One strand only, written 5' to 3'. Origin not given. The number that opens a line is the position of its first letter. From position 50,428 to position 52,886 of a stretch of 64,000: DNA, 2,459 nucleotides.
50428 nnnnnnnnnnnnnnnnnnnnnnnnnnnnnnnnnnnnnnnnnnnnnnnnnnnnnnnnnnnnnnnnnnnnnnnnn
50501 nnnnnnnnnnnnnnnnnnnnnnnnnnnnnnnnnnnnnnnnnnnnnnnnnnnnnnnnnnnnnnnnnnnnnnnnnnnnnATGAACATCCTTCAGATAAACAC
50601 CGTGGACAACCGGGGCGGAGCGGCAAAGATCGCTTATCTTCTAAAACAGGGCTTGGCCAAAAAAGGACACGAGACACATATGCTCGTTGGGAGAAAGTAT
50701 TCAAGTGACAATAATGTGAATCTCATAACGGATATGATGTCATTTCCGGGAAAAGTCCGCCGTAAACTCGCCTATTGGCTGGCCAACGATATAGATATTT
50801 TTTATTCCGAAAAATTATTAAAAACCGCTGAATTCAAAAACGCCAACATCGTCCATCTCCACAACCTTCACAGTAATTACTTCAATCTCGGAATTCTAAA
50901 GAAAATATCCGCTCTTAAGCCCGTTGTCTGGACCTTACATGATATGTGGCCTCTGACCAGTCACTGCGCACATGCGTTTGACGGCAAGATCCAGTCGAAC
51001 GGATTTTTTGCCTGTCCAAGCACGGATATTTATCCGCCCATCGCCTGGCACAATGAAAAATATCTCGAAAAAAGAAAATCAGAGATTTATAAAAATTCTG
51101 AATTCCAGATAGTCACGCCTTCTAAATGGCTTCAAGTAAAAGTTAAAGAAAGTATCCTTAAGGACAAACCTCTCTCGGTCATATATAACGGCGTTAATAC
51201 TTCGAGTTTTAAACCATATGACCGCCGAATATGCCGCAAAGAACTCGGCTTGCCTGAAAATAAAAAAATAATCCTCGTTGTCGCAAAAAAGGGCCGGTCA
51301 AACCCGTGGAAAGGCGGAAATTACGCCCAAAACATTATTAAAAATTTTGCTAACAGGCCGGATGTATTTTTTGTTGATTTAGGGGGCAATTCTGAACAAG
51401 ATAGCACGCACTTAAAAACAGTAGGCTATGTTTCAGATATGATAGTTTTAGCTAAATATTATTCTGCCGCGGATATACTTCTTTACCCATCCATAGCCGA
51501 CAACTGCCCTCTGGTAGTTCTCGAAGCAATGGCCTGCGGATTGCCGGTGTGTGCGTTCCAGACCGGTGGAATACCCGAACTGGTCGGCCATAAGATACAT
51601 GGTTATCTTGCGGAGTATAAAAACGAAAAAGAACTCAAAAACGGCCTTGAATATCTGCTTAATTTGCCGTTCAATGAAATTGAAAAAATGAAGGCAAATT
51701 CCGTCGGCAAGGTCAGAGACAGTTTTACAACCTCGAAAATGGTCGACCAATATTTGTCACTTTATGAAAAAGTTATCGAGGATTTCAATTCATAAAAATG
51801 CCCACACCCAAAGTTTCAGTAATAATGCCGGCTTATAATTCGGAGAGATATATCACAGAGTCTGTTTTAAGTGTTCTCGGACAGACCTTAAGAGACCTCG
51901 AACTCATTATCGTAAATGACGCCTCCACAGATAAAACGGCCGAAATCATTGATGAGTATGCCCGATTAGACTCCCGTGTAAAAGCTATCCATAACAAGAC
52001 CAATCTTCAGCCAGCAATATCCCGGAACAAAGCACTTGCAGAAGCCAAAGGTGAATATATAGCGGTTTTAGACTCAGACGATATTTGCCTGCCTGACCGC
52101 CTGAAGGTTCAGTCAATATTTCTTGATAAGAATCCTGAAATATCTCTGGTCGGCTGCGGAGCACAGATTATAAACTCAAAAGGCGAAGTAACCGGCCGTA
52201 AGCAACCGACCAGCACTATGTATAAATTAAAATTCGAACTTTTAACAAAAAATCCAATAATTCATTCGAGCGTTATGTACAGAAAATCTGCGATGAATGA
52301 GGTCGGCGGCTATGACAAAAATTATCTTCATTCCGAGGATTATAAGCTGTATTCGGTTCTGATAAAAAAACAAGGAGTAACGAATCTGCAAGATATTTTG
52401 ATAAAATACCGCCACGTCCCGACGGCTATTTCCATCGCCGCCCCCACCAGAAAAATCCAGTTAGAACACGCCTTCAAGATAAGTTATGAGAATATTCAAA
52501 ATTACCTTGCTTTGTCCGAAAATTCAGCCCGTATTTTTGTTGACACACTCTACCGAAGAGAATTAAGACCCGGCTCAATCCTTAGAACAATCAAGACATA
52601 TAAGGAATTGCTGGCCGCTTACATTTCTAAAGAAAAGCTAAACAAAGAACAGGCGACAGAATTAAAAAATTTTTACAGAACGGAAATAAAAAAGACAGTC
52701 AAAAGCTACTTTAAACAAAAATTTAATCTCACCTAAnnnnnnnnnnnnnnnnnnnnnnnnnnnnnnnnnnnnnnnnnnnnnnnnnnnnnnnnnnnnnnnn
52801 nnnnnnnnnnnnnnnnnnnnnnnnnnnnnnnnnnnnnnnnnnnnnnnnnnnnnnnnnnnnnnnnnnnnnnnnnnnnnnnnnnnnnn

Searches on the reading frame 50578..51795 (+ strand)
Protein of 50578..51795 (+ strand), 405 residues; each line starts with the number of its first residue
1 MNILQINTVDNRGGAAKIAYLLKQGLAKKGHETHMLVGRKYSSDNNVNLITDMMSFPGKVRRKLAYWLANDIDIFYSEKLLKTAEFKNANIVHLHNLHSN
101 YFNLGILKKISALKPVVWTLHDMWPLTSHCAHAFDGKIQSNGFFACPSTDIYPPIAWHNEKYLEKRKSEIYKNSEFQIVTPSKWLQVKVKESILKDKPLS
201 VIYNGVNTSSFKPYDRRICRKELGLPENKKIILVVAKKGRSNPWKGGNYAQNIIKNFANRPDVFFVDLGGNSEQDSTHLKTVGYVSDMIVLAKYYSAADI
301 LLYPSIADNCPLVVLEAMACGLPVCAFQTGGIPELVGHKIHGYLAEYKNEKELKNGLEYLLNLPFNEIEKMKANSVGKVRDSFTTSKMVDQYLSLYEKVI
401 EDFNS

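Call 58: search_protein_families(library=pfam, proteins=[window:50578-51795:+], max_evalue=0.00001)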
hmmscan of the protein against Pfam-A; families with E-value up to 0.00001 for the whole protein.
window:50578-51795:+ (405 aa): 4 families
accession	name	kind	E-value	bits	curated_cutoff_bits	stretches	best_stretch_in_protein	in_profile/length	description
PF00534.26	Glycos_transf_1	-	2.5e-21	76.4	26.4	1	217-374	3-168/172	Glycosyl transferases group 1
PF13692.12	Glyco_trans_1_4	-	2.7e-19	70.3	27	1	245-362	15-141/142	Glycosyl transferases group 1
PF13439.12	Glyco_transf_4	-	1.5e-15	58.1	28.5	1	13-209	2-169/170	Glycosyltransferase Family 4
PF20706.3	GT4-conflict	-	9.3e-06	25.3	26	0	275-341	259-325/385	Family 4 Glycosyltransferase in conflict systems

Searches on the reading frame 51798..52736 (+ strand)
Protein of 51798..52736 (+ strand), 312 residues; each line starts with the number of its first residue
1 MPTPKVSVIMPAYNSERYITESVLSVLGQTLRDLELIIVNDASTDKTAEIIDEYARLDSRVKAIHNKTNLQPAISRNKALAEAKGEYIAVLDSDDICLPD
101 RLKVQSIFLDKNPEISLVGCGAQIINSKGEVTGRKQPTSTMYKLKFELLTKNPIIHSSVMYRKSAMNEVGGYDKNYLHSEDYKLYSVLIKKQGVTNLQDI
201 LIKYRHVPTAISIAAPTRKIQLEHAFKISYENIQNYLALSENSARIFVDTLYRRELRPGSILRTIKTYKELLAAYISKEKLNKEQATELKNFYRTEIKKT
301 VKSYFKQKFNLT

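Call 58: search_protein_families(library=pfam, proteins=[window:51798-52736:+], max_evalue=0.00001)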
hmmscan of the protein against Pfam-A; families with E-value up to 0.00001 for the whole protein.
window:51798-52736:+ (312 aa): 3 families
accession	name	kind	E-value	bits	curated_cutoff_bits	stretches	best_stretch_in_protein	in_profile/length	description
PF00535.33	Glycos_transf_2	-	4.3e-37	128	23.3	1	7-169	1-167/168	Glycosyl transferase family 2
PF10111.15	Glyco_tranf_2_2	-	4.8e-18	66.1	27.3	1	7-205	1-216/276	Glycosyltransferase like family 2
PF13641.12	Glyco_tranf_2_3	-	4.3e-14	53.5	27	1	4-147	1-141/230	Glycosyltransferase like family 2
